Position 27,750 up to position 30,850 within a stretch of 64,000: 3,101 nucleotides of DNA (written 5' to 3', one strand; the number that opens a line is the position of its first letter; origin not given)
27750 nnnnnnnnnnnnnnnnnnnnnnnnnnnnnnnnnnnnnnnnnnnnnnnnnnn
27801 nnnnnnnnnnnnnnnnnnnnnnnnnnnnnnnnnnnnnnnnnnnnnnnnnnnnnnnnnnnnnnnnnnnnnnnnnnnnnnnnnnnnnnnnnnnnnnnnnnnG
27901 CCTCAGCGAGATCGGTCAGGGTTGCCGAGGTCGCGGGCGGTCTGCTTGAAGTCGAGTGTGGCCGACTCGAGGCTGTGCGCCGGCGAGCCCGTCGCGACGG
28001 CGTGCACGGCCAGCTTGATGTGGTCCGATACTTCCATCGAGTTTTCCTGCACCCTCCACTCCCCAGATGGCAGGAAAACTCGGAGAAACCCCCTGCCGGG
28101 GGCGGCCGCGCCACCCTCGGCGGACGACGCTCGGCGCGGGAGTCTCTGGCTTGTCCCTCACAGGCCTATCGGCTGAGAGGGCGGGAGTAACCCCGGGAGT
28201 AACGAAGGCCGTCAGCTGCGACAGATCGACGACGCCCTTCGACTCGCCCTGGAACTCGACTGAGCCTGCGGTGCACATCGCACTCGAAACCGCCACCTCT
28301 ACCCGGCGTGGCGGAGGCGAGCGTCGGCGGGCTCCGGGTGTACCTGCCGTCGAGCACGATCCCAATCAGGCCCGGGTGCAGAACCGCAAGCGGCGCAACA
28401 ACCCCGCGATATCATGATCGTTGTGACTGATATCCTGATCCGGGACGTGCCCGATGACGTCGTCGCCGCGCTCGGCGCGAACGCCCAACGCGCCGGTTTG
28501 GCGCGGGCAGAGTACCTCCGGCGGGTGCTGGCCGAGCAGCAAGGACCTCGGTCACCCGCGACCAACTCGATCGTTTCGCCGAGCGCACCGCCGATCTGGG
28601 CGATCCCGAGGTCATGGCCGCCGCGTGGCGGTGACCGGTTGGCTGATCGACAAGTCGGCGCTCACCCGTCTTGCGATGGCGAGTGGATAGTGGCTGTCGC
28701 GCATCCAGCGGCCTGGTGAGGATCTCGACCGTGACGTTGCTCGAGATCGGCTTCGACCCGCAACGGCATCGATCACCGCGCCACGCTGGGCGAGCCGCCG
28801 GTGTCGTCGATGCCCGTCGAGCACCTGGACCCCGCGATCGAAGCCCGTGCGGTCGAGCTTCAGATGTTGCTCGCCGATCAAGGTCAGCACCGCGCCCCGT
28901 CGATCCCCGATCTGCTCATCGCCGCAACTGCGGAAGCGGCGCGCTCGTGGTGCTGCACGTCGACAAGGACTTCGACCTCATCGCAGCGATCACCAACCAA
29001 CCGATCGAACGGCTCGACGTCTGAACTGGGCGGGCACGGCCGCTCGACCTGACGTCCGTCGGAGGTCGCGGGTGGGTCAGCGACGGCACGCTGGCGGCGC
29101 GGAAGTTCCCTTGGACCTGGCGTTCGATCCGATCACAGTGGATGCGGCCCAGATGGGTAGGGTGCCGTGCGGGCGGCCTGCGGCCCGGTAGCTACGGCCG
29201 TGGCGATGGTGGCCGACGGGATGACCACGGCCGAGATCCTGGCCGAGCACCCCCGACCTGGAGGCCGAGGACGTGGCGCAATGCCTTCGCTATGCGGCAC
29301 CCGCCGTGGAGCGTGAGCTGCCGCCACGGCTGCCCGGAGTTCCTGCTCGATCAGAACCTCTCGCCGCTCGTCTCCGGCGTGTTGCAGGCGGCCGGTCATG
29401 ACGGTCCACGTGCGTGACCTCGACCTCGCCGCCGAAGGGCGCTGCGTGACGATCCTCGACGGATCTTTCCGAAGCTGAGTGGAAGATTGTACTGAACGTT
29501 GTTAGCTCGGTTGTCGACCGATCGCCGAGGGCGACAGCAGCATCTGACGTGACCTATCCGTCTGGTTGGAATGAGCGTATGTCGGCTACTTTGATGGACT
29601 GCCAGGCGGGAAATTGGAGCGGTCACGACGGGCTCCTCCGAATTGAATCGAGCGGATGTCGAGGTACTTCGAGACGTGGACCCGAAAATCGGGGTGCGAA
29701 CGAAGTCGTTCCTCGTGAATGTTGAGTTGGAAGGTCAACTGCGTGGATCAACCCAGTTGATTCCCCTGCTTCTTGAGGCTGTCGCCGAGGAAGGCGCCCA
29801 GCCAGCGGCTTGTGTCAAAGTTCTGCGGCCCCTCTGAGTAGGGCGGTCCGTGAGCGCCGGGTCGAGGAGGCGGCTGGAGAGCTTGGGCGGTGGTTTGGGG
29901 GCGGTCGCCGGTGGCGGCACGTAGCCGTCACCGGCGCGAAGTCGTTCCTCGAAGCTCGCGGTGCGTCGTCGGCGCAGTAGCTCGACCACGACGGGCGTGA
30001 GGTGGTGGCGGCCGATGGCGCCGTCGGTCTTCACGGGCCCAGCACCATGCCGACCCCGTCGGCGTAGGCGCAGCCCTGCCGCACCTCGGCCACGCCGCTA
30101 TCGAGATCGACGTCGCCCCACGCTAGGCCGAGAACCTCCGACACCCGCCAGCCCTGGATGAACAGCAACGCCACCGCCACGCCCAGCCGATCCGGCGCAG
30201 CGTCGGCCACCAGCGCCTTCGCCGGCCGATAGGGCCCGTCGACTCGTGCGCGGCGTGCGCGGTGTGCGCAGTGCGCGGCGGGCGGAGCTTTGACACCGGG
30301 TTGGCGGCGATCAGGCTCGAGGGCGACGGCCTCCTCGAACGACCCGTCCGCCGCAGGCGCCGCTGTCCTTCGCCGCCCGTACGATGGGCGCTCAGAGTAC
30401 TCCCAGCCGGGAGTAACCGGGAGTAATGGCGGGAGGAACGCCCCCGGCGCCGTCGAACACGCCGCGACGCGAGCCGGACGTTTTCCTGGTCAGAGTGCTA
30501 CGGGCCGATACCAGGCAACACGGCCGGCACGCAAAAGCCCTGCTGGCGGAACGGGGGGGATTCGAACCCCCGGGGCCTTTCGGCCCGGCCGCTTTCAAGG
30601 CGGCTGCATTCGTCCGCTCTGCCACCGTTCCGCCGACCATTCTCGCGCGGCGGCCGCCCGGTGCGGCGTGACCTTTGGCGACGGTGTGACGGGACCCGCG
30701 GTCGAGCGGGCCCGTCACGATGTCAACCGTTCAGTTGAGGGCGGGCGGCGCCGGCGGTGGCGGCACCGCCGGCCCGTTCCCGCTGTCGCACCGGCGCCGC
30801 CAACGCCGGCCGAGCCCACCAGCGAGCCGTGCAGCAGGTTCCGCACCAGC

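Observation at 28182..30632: Decayed integrative-element remnant next to tRNA-Ser(TGA), bounded by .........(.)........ direct repeats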

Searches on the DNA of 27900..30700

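Call 57: search_rna_families(source=window, start=27900, end=30700, threshold=evalue, max_evalue=0.1)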
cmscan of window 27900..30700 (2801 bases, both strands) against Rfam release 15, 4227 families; matches with E-value up to 0.1: 2.
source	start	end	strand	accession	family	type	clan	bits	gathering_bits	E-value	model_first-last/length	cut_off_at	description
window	30547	30631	-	RF00005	tRNA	Gene; tRNA;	CL00001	54.1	29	3.2e-10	1-71/71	no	tRNA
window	30547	30587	+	RF04351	Plastid-psbl-rps4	Cis-reg;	-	26.1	68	0.015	1-53/53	no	Plastid-psbl-rps4 3UTR RNA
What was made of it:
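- Tried and rejected: Only the tRNA was found (call 57).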
